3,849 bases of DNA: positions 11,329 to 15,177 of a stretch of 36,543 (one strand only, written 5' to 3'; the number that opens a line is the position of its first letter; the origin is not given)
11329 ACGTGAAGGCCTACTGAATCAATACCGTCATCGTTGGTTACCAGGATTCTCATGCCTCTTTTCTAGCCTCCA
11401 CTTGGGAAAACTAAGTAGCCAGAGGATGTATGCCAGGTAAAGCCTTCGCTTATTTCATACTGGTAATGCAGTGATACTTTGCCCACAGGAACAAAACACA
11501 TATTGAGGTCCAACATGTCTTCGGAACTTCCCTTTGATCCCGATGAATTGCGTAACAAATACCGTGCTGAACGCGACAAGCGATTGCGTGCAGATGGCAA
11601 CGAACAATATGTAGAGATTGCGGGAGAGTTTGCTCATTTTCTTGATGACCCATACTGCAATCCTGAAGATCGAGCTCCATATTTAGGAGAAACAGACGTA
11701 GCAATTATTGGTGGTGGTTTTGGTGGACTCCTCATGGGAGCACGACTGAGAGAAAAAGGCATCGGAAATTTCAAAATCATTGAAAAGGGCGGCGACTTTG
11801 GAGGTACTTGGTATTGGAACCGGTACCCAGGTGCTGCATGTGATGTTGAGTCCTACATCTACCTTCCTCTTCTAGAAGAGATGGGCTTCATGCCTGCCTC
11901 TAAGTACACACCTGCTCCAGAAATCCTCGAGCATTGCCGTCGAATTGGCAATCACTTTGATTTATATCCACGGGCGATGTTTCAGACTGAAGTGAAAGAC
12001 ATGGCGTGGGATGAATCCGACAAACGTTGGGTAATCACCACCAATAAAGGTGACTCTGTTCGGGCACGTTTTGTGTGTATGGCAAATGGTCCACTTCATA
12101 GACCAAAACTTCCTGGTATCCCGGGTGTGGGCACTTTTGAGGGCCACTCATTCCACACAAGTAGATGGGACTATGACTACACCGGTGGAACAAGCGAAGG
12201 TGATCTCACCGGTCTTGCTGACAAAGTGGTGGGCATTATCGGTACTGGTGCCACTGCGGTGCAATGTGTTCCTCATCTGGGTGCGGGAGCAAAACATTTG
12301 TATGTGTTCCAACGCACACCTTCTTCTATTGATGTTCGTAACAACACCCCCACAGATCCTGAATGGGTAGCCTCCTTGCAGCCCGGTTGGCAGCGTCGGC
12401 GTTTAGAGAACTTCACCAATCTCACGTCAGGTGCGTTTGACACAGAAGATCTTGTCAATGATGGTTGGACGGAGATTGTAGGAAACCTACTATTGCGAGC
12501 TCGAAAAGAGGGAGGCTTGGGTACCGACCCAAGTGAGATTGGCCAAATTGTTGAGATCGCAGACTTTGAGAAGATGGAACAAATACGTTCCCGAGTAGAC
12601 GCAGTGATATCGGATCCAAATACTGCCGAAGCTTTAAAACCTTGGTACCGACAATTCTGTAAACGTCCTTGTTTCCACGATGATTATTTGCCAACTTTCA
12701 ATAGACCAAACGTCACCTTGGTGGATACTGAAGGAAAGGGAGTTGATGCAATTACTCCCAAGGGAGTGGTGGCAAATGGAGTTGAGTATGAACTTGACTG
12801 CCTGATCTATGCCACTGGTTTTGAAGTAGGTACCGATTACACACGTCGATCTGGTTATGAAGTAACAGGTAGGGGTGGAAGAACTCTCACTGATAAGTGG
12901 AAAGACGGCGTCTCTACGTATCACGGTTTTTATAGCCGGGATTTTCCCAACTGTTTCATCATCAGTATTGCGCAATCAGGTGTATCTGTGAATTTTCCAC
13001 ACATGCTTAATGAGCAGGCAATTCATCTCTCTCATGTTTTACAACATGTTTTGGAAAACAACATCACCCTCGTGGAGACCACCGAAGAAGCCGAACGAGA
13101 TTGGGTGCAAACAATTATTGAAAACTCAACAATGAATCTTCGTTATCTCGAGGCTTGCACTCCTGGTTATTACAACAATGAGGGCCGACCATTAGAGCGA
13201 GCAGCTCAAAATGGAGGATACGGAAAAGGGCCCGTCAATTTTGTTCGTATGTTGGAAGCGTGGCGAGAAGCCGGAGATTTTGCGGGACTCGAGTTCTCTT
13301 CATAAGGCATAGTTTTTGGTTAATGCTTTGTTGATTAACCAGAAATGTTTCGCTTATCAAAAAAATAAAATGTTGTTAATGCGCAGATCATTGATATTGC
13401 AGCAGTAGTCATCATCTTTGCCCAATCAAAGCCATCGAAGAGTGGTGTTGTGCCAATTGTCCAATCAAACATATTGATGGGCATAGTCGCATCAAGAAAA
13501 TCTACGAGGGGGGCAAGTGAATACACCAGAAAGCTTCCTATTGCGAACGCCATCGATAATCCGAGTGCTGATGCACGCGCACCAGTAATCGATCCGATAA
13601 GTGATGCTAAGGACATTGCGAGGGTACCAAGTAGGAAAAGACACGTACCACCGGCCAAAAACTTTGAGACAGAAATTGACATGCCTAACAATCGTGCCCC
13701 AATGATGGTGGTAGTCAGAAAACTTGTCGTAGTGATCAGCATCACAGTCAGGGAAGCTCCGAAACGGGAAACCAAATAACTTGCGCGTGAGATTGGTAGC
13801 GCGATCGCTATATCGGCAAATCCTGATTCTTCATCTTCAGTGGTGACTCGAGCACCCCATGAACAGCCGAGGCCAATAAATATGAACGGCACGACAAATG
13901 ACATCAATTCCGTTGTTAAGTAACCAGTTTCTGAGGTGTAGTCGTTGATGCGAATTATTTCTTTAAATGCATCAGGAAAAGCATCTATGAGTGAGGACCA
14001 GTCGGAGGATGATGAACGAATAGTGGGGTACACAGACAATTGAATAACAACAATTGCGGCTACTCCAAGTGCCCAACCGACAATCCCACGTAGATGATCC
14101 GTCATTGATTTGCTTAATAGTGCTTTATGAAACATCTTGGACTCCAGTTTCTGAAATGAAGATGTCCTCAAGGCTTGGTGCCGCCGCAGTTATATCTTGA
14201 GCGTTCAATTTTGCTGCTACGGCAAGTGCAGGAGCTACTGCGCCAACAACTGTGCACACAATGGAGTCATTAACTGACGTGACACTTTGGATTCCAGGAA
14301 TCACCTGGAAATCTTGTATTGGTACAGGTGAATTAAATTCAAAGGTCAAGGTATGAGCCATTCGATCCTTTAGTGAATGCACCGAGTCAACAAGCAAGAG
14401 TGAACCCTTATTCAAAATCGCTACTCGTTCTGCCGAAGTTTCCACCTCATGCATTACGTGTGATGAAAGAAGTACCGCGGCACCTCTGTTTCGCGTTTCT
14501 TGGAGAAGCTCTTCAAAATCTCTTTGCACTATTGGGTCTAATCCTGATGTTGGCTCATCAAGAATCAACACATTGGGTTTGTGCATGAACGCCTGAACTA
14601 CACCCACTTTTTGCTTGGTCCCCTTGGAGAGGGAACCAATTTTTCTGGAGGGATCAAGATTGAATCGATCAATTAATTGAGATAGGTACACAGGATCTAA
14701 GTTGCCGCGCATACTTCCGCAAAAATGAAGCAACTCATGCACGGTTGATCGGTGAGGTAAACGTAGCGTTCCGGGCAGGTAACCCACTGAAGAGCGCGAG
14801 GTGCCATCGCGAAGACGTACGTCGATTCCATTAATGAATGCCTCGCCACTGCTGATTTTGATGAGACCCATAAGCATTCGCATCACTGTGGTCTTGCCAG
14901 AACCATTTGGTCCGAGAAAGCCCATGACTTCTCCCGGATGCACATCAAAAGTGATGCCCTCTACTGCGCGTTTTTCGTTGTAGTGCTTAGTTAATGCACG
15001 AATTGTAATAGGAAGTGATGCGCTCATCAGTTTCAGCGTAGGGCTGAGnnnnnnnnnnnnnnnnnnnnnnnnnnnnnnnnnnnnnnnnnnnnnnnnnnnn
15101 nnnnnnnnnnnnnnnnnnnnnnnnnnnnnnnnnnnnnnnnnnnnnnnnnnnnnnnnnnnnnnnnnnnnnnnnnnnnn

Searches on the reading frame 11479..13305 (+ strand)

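Call 9: search_protein_families(library=pfam, proteins=[window:11479-13305:+])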
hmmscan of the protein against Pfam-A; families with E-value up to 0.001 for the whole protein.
window:11479-13305:+ (608 aa): 7 families
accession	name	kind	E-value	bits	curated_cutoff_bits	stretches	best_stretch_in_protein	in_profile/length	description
PF13738.12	Pyr_redox_3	-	4.1e-13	49.7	30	1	76-232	2-162/305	Pyridine nucleotide-disulphide oxidoreductase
PF07992.20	Pyr_redox_2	-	2.5e-09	37.4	26.1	1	73-279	2-173/291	Pyridine nucleotide-disulphide oxidoreductase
PF13450.12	NAD_binding_8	-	2.6e-08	34.4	21.9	1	76-129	1-53/68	NAD(P)-binding Rossmann-like domain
PF00743.25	FMO-like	-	4.3e-05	22.6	22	1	73-282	3-217/532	Flavin-binding monooxygenase-like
PF01266.30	DAO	-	0.00014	22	27.9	0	73-112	1-40/353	FAD dependent oxidoreductase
PF13454.12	NAD_binding_9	-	0.00024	21.5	21.8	0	75-112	1-42/155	FAD-NAD(P)-binding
PF00890.30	FAD_binding_2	-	0.00036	20.3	20.4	0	73-113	1-40/414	FAD binding domain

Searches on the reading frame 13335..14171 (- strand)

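Call 9: search_protein_families(library=pfam, proteins=[window:13335-14171:-])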
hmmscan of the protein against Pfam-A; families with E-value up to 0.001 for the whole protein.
window:13335-14171:- (278 aa): 2 families
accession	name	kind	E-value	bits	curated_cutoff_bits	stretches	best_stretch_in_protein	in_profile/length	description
PF12679.13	ABC2_membrane_2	-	3.2e-11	43.4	27.2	1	17-274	2-281/283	ABC-2 family transporter protein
PF12698.13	ABC2_membrane_3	-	0.0009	18.9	31.6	1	79-221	155-291/347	ABC-2 family transporter protein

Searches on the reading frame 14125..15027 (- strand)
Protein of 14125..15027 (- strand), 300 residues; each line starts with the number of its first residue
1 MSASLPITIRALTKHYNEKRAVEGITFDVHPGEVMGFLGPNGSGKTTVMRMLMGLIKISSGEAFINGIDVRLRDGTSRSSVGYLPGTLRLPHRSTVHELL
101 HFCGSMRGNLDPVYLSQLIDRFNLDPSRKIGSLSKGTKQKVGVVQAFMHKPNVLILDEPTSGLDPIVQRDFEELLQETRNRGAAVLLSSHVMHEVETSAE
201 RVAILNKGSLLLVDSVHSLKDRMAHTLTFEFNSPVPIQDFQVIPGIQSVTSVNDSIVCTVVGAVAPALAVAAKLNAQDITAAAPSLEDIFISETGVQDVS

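Call 9: search_protein_families(library=pfam, proteins=[window:14125-15027:-])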
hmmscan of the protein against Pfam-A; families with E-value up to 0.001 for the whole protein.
window:14125-15027:- (300 aa): 2 families
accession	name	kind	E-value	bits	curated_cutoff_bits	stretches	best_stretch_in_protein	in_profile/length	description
PF00005.33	ABC_tran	-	1.8e-26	93.8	25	1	23-161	2-137/137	ABC transporter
PF13304.12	AAA_21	-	4.8e-13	50.3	27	1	130-190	235-298/304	AAA domain, putative AbiEii toxin, Type IV TA system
